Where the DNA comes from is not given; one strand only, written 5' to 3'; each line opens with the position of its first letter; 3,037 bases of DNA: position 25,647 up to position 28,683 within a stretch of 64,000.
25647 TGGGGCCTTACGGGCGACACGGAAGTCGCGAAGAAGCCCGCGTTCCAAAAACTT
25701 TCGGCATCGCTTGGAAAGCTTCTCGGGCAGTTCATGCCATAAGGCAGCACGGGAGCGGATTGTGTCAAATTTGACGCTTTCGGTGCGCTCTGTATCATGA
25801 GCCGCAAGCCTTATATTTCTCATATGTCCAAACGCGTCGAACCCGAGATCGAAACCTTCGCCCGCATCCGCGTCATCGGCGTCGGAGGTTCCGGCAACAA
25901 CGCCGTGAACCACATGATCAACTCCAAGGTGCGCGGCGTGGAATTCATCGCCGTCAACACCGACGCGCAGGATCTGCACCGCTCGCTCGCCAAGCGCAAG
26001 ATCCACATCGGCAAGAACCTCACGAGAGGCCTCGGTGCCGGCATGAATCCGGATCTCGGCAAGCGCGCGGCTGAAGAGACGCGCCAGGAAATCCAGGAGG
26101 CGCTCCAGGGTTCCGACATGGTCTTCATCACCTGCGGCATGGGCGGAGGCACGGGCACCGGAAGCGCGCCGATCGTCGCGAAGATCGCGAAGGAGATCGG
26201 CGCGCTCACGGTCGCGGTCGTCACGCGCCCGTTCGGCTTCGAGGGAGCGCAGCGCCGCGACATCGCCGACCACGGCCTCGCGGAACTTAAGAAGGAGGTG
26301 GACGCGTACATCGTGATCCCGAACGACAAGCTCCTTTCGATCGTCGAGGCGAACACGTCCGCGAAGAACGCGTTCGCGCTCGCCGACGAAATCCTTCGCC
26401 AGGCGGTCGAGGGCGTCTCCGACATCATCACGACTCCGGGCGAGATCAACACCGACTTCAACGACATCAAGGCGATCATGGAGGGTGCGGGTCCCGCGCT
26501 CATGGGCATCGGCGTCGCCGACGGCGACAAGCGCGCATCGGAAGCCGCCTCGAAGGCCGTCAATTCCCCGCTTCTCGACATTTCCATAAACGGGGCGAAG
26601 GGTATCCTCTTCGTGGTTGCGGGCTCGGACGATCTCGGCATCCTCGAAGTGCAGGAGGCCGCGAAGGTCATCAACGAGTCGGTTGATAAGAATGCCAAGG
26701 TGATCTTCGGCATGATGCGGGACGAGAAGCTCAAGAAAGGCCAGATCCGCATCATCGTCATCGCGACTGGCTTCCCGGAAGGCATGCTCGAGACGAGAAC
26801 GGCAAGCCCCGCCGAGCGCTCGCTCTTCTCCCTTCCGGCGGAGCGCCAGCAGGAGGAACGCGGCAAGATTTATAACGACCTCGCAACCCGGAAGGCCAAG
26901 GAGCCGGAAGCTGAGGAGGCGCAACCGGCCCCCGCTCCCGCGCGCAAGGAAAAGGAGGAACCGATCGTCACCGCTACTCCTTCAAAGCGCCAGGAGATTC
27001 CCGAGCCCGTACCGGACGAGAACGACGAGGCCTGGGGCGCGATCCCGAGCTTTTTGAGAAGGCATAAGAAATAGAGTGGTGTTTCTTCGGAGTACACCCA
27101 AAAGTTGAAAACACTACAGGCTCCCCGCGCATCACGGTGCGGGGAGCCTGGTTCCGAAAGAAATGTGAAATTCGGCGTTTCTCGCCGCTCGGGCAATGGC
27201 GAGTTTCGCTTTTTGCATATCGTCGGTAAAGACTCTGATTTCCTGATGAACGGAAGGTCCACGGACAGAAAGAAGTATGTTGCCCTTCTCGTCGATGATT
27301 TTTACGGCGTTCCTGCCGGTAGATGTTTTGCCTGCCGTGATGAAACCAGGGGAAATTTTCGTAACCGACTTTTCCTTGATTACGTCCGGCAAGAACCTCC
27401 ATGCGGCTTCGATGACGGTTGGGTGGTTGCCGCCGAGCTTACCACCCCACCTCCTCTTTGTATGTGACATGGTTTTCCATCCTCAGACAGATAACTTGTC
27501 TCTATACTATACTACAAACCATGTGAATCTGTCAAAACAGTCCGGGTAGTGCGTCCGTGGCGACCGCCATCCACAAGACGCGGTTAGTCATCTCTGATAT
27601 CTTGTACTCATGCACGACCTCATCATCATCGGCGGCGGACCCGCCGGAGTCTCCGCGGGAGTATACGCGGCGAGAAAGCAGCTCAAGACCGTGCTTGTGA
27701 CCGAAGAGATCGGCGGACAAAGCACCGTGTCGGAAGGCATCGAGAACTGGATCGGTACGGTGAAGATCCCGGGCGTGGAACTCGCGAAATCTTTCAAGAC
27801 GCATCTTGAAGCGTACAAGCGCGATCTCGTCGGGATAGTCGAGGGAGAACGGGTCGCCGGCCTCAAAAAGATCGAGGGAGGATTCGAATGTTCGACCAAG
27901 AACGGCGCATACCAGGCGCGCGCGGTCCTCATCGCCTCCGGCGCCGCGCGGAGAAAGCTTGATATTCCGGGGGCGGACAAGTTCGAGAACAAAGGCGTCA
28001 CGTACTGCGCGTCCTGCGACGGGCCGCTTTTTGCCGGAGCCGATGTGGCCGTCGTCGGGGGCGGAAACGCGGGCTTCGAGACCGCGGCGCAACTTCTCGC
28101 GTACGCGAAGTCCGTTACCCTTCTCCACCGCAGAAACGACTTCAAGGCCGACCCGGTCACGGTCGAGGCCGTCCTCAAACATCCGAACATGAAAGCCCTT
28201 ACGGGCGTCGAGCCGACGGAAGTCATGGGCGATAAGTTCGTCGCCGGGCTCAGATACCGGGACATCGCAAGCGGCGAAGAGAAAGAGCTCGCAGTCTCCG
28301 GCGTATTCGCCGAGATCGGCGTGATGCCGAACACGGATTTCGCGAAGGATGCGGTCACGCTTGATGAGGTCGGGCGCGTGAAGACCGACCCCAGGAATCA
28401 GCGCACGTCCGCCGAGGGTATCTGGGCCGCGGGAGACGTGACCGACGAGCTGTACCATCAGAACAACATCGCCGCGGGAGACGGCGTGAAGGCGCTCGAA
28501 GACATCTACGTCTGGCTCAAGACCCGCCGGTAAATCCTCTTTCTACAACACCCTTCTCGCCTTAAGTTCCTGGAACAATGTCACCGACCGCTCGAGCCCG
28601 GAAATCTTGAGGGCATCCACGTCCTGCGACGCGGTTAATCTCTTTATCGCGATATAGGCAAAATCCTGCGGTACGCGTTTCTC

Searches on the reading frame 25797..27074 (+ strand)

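Call 46: search_protein_families(library=pfam, proteins=[window:25797-27074:+], max_evalue=0.001)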
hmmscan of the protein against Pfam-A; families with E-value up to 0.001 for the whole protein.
window:25797-27074:+ (425 aa): 2 families
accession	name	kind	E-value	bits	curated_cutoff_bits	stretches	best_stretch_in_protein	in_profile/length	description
PF00091.31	Tubulin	-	6.7e-51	173.7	33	1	24-183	2-189/190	Tubulin/FtsZ family, GTPase domain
PF12327.13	FtsZ_C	-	6.8e-29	100.5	27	1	232-326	1-94/95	FtsZ family, C-terminal domain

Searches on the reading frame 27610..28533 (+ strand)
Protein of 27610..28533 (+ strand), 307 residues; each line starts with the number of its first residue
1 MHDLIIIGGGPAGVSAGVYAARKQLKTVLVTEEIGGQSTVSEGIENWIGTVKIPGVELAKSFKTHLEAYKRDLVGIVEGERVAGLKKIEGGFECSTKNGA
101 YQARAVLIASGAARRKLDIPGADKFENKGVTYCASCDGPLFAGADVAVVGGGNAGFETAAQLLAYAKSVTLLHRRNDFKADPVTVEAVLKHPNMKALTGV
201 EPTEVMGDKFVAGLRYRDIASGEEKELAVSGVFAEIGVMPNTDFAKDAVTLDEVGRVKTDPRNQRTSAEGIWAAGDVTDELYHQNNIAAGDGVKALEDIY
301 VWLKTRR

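Call 46: search_protein_families(library=pfam, proteins=[window:27610-28533:+], max_evalue=0.001)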
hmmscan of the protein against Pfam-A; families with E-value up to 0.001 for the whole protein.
window:27610-28533:+ (307 aa): 12 families
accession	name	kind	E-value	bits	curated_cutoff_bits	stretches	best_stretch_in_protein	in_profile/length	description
PF07992.20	Pyr_redox_2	-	6.8e-44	150.9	26.1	1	3-288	2-287/291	Pyridine nucleotide-disulphide oxidoreductase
PF13738.12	Pyr_redox_3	-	1.2e-26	94.1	30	2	74-275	96-305/305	Pyridine nucleotide-disulphide oxidoreductase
PF12831.13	FAD_oxidored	-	7.9e-11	42.3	27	1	3-40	1-40/416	FAD dependent oxidoreductase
PF01266.30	DAO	-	1.1e-10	42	27.9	0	3-43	1-44/353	FAD dependent oxidoreductase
PF01134.28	GIDA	-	1.4e-09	38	22.1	1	3-34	1-32/391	Glucose inhibited division protein A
PF00890.30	FAD_binding_2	-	1.8e-09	37.8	20.4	1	3-47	1-47/414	FAD binding domain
PF00070.33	Pyr_redox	-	3e-09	37.7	22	1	146-208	2-69/82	Pyridine nucleotide-disulphide oxidoreductase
PF03486.20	HI0933_like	-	1.6e-08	34.7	50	0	3-31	2-30/244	HI0933-like protein Rossmann domain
PF01946.23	Thi4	-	7.4e-07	29.1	26.2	0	2-34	18-51/235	Thi4 family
PF13450.12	NAD_binding_8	-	8.8e-06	26.3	21.9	0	6-38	1-35/68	NAD(P)-binding Rossmann-like domain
PF01494.25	FAD_binding_3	-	3.1e-05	23.8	22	0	144-181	2-39/349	FAD binding domain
PF05834.18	Lycopene_cycl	-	0.00013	21.6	23.4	0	3-30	1-30/380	Lycopene cyclase protein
